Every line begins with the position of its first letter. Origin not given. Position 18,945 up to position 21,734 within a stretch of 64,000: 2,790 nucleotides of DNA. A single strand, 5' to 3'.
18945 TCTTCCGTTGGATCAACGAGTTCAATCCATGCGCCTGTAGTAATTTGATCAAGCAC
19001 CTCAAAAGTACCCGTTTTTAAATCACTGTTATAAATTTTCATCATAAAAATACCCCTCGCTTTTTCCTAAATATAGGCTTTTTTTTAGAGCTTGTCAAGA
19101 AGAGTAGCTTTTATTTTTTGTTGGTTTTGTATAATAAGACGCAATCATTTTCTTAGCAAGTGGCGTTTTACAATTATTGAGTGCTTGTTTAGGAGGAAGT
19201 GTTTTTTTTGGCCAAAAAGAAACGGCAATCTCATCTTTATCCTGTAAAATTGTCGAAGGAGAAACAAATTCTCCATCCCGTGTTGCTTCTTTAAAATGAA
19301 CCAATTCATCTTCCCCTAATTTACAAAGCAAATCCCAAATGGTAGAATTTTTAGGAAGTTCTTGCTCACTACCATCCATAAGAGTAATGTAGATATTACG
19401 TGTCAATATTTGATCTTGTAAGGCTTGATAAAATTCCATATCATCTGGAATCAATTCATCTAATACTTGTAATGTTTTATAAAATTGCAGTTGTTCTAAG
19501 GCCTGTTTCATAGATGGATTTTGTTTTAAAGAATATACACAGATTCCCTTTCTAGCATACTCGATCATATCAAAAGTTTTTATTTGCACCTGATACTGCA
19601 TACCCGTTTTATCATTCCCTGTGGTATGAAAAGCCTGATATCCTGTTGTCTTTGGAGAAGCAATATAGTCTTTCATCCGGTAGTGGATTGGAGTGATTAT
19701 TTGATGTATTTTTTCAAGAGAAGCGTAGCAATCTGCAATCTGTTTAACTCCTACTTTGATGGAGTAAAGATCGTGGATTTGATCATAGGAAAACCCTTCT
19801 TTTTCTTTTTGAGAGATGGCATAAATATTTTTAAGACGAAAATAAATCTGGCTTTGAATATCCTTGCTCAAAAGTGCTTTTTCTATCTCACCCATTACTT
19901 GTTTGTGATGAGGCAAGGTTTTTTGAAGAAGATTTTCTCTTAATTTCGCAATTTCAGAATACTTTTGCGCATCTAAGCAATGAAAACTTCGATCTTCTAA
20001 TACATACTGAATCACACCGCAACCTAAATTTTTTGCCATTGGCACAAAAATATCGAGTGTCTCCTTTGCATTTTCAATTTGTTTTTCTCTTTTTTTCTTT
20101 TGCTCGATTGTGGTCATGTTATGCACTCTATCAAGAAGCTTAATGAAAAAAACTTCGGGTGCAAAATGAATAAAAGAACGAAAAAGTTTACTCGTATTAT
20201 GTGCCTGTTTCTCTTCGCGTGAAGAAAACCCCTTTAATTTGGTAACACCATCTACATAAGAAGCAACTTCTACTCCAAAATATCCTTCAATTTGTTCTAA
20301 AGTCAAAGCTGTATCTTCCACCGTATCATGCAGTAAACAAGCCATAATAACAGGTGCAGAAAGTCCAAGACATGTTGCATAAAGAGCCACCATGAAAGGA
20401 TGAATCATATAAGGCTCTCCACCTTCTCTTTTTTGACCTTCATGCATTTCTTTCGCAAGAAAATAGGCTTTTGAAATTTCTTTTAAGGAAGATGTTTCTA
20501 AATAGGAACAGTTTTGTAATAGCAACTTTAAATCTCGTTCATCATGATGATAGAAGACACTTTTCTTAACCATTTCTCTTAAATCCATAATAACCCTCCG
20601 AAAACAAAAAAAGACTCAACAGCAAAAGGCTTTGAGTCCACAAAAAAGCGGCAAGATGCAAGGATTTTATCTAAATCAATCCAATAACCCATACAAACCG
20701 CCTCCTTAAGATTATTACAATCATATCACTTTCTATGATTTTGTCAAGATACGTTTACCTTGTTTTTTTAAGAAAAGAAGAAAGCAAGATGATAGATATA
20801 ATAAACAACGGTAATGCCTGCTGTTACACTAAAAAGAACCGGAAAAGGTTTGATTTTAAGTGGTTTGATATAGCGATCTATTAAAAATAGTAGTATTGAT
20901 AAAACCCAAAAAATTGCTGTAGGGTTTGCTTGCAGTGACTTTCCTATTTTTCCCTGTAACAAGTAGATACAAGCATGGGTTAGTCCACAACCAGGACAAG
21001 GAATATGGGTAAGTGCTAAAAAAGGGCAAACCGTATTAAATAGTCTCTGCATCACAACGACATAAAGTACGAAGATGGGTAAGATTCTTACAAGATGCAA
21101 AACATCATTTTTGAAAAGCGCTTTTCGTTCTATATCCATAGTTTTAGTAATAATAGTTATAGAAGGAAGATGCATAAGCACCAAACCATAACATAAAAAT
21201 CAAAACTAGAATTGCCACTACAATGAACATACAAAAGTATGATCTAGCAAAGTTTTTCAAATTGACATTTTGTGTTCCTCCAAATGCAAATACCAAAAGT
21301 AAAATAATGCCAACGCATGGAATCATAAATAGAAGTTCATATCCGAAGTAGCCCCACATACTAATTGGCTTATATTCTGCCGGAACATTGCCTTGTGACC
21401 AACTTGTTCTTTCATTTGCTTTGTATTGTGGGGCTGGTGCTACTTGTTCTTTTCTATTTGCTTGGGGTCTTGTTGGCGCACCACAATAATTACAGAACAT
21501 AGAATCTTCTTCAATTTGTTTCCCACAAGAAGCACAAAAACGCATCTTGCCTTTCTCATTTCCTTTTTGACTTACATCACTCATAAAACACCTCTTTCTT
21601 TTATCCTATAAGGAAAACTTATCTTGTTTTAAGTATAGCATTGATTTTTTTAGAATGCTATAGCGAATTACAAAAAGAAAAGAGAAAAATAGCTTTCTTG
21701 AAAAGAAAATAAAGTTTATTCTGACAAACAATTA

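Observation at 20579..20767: Leader ORF with strong SD that encloses an intrinsic terminator and overlaps the start of the rsh gene: candidate translation-dependent attenuator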

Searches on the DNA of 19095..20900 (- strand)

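Call 3: search_rna_families(source=window, start=20400, end=20900, threshold=evalue, max_evalue=10, show_alignments=3)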
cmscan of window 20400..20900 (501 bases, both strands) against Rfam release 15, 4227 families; matches with E-value up to 10: 7.
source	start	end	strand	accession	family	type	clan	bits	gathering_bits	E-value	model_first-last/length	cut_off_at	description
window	20606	20670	-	RF02451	ncr1241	Gene; sRNA;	-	21.6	60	0.3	1-63/63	no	Bacillus sRNA ncr1241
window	20511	20605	+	RF00330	snoZ43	Gene; snRNA; snoRNA; CD-box;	-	19.8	43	0.2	1-100/100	no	Small nucleolar RNA Z43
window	20642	20779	-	RF02653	StyR-143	Gene; sRNA;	-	18.7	176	0.17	1-144/144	no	Salmonella enterica Typhi npcRNA 143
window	20512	20590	+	RF01283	snoU30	Gene; snRNA; snoRNA; CD-box;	CL00052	18.3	45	1.2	1-86/86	no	Small nucleolar RNA U30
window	20632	20711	+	RF01190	snR50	Gene; snRNA; snoRNA; CD-box;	-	17.1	45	6.6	1-89/89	no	Small nucleolar RNA snR50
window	20611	20709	+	RF01089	PK-repBA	Cis-reg;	-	17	45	0.32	1-124/124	no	Pseudoknot of the regulatory region of the repBA gene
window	20543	20557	+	RF01111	SBWMV2_UPD-PKk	Cis-reg;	-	14.6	35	5.6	1-21/21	no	Pseudoknot of upstream pseudoknot domain (UPD) of the 3'UTR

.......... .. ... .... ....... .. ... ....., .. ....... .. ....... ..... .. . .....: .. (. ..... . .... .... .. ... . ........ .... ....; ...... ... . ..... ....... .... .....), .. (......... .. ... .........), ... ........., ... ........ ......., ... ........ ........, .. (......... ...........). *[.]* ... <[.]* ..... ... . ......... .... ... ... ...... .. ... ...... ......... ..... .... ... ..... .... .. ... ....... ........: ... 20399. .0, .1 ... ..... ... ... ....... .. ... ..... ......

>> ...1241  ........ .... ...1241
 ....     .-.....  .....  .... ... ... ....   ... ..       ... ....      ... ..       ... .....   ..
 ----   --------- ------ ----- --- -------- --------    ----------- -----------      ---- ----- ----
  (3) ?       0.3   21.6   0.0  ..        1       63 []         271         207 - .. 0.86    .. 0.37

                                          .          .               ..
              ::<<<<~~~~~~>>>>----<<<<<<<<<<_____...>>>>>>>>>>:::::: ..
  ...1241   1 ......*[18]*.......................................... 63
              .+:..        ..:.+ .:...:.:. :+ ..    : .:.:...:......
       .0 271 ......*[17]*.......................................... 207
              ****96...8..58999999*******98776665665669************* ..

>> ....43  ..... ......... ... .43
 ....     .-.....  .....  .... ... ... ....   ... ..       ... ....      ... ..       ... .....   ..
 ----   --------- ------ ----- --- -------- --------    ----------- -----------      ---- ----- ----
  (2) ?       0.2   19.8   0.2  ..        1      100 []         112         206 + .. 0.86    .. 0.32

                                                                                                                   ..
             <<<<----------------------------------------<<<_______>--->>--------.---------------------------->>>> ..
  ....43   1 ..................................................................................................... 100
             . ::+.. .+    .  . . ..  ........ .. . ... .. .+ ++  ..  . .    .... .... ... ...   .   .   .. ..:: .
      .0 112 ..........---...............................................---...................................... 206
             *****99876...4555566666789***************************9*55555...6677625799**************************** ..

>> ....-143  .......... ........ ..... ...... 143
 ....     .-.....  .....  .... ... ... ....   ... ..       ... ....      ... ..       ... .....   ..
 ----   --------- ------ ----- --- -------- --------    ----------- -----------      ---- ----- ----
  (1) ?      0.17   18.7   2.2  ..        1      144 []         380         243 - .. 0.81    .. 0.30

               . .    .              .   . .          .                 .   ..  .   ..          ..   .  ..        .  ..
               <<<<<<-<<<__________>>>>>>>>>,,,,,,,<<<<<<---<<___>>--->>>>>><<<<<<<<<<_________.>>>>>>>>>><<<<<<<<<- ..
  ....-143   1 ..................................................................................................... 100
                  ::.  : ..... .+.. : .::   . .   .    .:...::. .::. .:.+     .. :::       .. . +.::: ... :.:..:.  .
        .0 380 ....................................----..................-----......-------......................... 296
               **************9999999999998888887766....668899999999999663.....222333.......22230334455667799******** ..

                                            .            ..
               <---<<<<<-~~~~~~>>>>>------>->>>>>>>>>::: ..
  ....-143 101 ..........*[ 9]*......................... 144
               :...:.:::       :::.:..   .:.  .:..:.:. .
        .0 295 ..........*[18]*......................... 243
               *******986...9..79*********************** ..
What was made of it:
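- On Known riboswitch or cis-regulatory RNA family (Rfam 15): The permissive scan gave only chance-level hits (call 3).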

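Call 57: search_rna_families(sources=[L001, L002, L003, L008, L009], threshold=gathering)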
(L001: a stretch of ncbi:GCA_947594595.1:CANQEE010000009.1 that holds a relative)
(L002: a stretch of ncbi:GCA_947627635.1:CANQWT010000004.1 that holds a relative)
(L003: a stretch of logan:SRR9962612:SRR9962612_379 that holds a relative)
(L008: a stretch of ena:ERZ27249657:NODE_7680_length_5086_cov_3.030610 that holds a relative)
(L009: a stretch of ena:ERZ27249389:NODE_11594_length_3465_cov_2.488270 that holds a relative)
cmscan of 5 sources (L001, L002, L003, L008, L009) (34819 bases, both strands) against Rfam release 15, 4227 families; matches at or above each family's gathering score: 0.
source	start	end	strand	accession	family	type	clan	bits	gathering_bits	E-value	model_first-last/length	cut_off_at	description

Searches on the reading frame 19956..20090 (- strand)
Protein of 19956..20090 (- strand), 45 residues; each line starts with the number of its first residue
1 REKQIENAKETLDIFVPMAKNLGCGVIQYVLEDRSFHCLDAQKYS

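Call 24: find_related_loci(query=A2, collection=metagenome_contigs, flank=4000)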
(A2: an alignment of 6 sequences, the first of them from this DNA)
Query A2 (45 aa) in metagenome_contigs; peptide patterns used: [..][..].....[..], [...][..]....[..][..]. (x = any residue, [..] = any of these).
400 stretches matched a pattern; 7 encode a relative of the query (tblastn E <= 1e-3); 7 distinct loci.
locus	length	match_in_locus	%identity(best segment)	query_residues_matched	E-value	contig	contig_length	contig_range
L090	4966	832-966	60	1-45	2e-16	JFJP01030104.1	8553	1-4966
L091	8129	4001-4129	53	2-44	9e-13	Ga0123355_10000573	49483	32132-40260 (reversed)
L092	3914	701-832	55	1-44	2e-12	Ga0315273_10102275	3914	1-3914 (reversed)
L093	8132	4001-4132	52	1-44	6e-12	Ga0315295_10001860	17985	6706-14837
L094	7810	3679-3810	50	1-44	2e-11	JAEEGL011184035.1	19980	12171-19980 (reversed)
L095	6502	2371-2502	50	1-44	4e-11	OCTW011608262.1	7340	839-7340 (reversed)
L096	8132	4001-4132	50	1-44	3e-10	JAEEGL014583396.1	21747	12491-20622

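Call 68: find_homologous_proteins(query=L096:3545-4969:+, max_evalue=1e-40)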
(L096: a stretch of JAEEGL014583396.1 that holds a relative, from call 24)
Query L096:3545-4969:+ (475 aa): 8000 proteins with E <= 1e-40 among 8000 candidates; the best 120 are listed.
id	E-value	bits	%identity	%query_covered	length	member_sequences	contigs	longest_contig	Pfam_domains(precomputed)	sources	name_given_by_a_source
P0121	0.0e+0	1046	99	100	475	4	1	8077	PF04607.24,PF13328.13,PF02824.28,PF01966.29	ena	-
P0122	2.8e-273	925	87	100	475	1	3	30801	PF04607.24,PF13328.13,PF02824.28,PF01966.29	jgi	-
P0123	5.3e-255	865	82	100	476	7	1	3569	PF04607.24,PF13328.13,PF02824.28,PF01966.29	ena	-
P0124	2.4e-253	859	81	100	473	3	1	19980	PF04607.24,PF13328.13,PF02824.28,PF01966.29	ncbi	-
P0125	9.2e-246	834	80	100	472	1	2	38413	PF04607.24,PF13328.13,PF02824.28,PF01966.29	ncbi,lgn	-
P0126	7.9e-242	821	79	100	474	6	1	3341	PF04607.24,PF13328.13,PF02824.28,PF01966.29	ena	-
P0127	4.3e-174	598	59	99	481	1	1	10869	PF04607.24,PF13328.13,PF02824.28,PF01966.29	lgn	-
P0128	1.6e-165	570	57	99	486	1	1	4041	PF04607.24,PF13328.13,PF02824.28,PF01966.29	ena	-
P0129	4.4e-165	568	58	99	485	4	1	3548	PF04607.24,PF13328.13,PF02824.28,PF01966.29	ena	-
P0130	4.2e-164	565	57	99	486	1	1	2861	PF04607.24,PF13328.13,PF02824.28,PF01966.29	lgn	-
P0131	4.7e-164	565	56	99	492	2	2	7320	PF04607.24,PF13328.13,PF02824.28,PF01966.29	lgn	-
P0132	9.6e-163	561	57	99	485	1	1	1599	PF04607.24,PF13328.13,PF02824.28,PF01966.29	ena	-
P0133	4.8e-162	558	57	99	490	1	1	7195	PF04607.24,PF13328.13,PF02824.28,PF01966.29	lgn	-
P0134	5.1e-162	558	57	99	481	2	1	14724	PF04607.24,PF13328.13,PF02824.28,PF01966.29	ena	-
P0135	5.4e-162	558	79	69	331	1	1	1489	PF04607.24,PF13328.13,PF01966.29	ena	-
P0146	5.8e-160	551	56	99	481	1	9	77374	PF04607.24,PF13328.13,PF02824.28,PF01966.29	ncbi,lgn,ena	-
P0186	7.2e-155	535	54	99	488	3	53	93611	PF04607.24,PF13328.13,PF02824.28,PF01966.29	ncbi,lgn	-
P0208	2.7e-152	526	54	99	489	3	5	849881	PF04607.24,PF13328.13,PF02824.28,PF01966.29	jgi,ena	-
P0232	5.2e-147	509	55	95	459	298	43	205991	PF04607.24,PF13328.13,PF02824.28,PF01966.29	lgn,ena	-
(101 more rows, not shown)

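Call 69: find_encoding_contigs(protein=P0186, flank=2500, max_places=2)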
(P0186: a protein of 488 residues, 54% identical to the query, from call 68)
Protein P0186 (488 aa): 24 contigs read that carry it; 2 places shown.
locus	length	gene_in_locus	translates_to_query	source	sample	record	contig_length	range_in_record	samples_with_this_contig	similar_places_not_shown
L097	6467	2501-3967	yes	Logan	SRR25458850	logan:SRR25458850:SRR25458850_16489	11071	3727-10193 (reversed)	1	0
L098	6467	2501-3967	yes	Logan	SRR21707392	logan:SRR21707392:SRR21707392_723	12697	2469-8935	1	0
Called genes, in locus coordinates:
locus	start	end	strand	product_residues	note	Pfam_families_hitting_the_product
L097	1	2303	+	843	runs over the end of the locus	PF00133:tRNA-synt_1, PF01406:tRNA-synt_1e (faint), PF09334:tRNA-synt_1g, PF13603:tRNA-synt_1_2 (weak), PF09334:tRNA-synt_1g, PF00133:tRNA-synt_1, PF08264:Anticodon_1, PF10458:Val_tRNA-synt_C (faint)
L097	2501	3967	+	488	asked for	PF13328:HD_4, PF01966:HD (weak), PF04607:RelA_SpoT, PF02824:TGS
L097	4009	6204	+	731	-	-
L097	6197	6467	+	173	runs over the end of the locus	-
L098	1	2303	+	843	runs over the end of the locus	PF00133:tRNA-synt_1, PF01406:tRNA-synt_1e (faint), PF09334:tRNA-synt_1g, PF13603:tRNA-synt_1_2 (weak), PF09334:tRNA-synt_1g, PF00133:tRNA-synt_1, PF08264:Anticodon_1, PF10458:Val_tRNA-synt_C (faint)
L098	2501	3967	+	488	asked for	PF13328:HD_4, PF01966:HD (weak), PF04607:RelA_SpoT, PF02824:TGS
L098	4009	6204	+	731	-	-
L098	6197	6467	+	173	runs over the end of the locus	-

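Call 70: find_encoding_contigs(protein=P0232, flank=2500, max_places=2)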
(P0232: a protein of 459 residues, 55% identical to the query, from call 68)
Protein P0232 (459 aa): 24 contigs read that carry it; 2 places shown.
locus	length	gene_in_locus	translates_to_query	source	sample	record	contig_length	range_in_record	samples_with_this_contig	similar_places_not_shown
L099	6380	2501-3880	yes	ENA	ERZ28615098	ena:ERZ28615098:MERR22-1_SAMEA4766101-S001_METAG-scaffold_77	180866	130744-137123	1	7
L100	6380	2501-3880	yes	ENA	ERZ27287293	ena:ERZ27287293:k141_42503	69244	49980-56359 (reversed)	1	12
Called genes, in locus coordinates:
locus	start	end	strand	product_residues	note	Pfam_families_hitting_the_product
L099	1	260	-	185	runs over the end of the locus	-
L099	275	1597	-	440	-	-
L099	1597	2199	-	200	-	-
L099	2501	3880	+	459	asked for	PF13328:HD_4, PF01966:HD (weak), PF04607:RelA_SpoT, PF02824:TGS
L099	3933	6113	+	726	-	-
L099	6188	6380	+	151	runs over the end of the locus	-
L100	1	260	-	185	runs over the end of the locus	-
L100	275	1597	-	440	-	-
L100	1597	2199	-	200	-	-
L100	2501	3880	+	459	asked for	PF13328:HD_4, PF01966:HD (weak), PF04607:RelA_SpoT, PF02824:TGS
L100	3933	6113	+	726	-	-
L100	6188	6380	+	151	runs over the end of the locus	-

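Call 71: find_encoding_contigs(protein=P0208, flank=2500, max_places=2)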
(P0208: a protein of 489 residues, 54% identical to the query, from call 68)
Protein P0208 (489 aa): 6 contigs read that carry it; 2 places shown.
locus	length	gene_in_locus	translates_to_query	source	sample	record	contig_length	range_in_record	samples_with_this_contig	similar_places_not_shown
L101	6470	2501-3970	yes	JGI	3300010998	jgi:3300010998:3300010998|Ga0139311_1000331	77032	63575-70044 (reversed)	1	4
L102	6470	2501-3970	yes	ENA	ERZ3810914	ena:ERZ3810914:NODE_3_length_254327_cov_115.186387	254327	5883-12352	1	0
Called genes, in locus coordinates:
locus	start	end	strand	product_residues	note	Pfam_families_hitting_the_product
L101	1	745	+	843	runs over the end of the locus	PF00133:tRNA-synt_1, PF01406:tRNA-synt_1e (faint), PF09334:tRNA-synt_1g, PF13603:tRNA-synt_1_2 (weak), PF09334:tRNA-synt_1g, PF00133:tRNA-synt_1, PF08264:Anticodon_1, PF10458:Val_tRNA-synt_C (weak)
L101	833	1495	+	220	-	PF20973:VUPS (weak), PF02592:Vut_1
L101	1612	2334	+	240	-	PF04055:Radical_SAM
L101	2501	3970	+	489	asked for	PF13328:HD_4, PF01966:HD (weak), PF04607:RelA_SpoT, PF02824:TGS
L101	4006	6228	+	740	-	-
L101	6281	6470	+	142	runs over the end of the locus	-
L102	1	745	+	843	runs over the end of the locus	PF00133:tRNA-synt_1, PF01406:tRNA-synt_1e (faint), PF09334:tRNA-synt_1g, PF13603:tRNA-synt_1_2 (weak), PF09334:tRNA-synt_1g, PF00133:tRNA-synt_1, PF08264:Anticodon_1, PF10458:Val_tRNA-synt_C (weak)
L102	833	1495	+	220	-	PF20973:VUPS (weak), PF02592:Vut_1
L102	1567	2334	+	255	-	PF04055:Radical_SAM, PF13353:Fer4_12 (weak)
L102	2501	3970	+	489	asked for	PF13328:HD_4, PF01966:HD (weak), PF04607:RelA_SpoT, PF02824:TGS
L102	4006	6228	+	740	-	-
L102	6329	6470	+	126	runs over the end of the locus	-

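Call 72: find_encoding_contigs(protein=P0146, flank=2500, max_places=2)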
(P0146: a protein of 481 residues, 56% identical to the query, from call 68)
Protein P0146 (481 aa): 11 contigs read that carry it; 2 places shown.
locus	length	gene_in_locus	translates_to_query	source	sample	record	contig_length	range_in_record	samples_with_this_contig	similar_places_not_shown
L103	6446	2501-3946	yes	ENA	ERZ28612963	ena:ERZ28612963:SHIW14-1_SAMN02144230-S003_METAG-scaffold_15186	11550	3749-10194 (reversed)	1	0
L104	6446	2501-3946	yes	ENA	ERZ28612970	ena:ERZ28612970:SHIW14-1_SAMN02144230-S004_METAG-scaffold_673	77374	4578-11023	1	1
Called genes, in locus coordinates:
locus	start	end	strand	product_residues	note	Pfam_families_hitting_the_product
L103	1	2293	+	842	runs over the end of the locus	PF00133:tRNA-synt_1, PF01406:tRNA-synt_1e (faint), PF09334:tRNA-synt_1g, PF13603:tRNA-synt_1_2 (weak), PF09334:tRNA-synt_1g, PF00133:tRNA-synt_1, PF08264:Anticodon_1, PF10458:Val_tRNA-synt_C (weak)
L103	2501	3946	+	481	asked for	PF13328:HD_4, PF01966:HD (weak), PF04607:RelA_SpoT, PF02824:TGS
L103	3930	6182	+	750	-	-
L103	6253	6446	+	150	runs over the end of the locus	-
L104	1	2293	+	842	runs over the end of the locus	PF00133:tRNA-synt_1, PF01406:tRNA-synt_1e (faint), PF09334:tRNA-synt_1g, PF13603:tRNA-synt_1_2 (weak), PF09334:tRNA-synt_1g, PF00133:tRNA-synt_1, PF08264:Anticodon_1, PF10458:Val_tRNA-synt_C (weak)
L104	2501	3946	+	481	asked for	PF13328:HD_4, PF01966:HD (weak), PF04607:RelA_SpoT, PF02824:TGS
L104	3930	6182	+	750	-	-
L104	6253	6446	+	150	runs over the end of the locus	-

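Call 85: search_protein_families(library=ncbifam, proteins=[L096:3545-4969:+, L099:2501-3880:+], max_evalue=0.00001)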
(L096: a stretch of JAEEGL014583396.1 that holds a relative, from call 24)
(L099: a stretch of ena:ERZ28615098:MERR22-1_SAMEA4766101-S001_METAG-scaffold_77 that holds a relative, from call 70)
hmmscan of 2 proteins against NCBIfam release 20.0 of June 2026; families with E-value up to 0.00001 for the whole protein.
L096:3545-4969:+ (475 aa): 3 families
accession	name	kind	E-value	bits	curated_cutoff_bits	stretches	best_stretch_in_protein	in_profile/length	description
TIGR00691.1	spoT_relA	subfamily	9.6e-131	437.3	499.2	1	26-472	1-447/687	RelA/SpoT family protein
NF008303.0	PRK11092.1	equivalog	3e-101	339.7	947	1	4-471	4-471/702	bifunctional GTP diphosphokinase/guanosine-3',5'-bis pyrophosphate 3'-pyrophosphohydrolase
NF008124.0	PRK10872.1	equivalog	4.8e-64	217.2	728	1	57-456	66-473/744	GTP diphosphokinase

L099:2501-3880:+ (459 aa): 3 families
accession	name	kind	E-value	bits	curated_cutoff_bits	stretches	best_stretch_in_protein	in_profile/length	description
TIGR00691.1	spoT_relA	subfamily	5.4e-127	424.9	499.2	1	28-455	2-427/687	RelA/SpoT family protein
NF008303.0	PRK11092.1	equivalog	4.7e-100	335.8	947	1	8-452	7-449/702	bifunctional GTP diphosphokinase/guanosine-3',5'-bis pyrophosphate 3'-pyrophosphohydrolase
NF008124.0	PRK10872.1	equivalog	4.1e-58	197.5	728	1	57-453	65-468/744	GTP diphosphokinase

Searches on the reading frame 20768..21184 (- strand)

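Call 6: search_protein_families(library=pfam, proteins=[window:20768-21184:-], max_evalue=0.01)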
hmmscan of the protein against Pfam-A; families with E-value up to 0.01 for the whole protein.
window:20768-21184:- (138 aa): 1 family
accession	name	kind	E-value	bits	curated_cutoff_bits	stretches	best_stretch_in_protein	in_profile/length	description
PF10825.13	DUF2752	-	2.3e-16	60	27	1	53-100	1-48/49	Protein of unknown function (DUF2752)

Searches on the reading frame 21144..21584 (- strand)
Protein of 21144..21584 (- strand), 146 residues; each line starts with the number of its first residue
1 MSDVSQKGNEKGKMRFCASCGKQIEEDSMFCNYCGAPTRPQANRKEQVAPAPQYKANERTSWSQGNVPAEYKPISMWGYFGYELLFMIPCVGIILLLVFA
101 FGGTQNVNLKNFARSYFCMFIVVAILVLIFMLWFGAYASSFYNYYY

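Call 6: search_protein_families(library=pfam, proteins=[window:21144-21584:-], max_evalue=0.01)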
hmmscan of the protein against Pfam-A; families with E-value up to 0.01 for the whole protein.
window:21144-21584:- (146 aa): 7 families
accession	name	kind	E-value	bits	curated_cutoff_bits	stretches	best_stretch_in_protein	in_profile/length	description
PF13240.11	Zn_Ribbon_1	-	7.7e-08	32.3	25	1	16-37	1-22/23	zinc-ribbon domain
PF24460.1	DUF7575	-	5.3e-05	22.9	28.5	1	17-37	6-26/28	Domain of unknown function (DUF7575)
PF12773.13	DZR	-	0.00021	21.8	27.3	1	14-35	24-45/45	Double zinc ribbon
PF13248.11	Zn_ribbon_3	-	0.00076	19.3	27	1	17-37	5-25/26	zinc-ribbon domain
PF09297.16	Zn_ribbon_NUD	-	0.0015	18.6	24.8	0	30-42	5-17/32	NADH pyrophosphatase zinc ribbon domain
PF17032.10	Zn_ribbon_15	-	0.0025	19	28.9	1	11-35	49-73/73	zinc-ribbon family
PF14803.11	Zn_ribbon_Nudix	-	0.0093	16.3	25.6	0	15-25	1-11/34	Nudix N-terminal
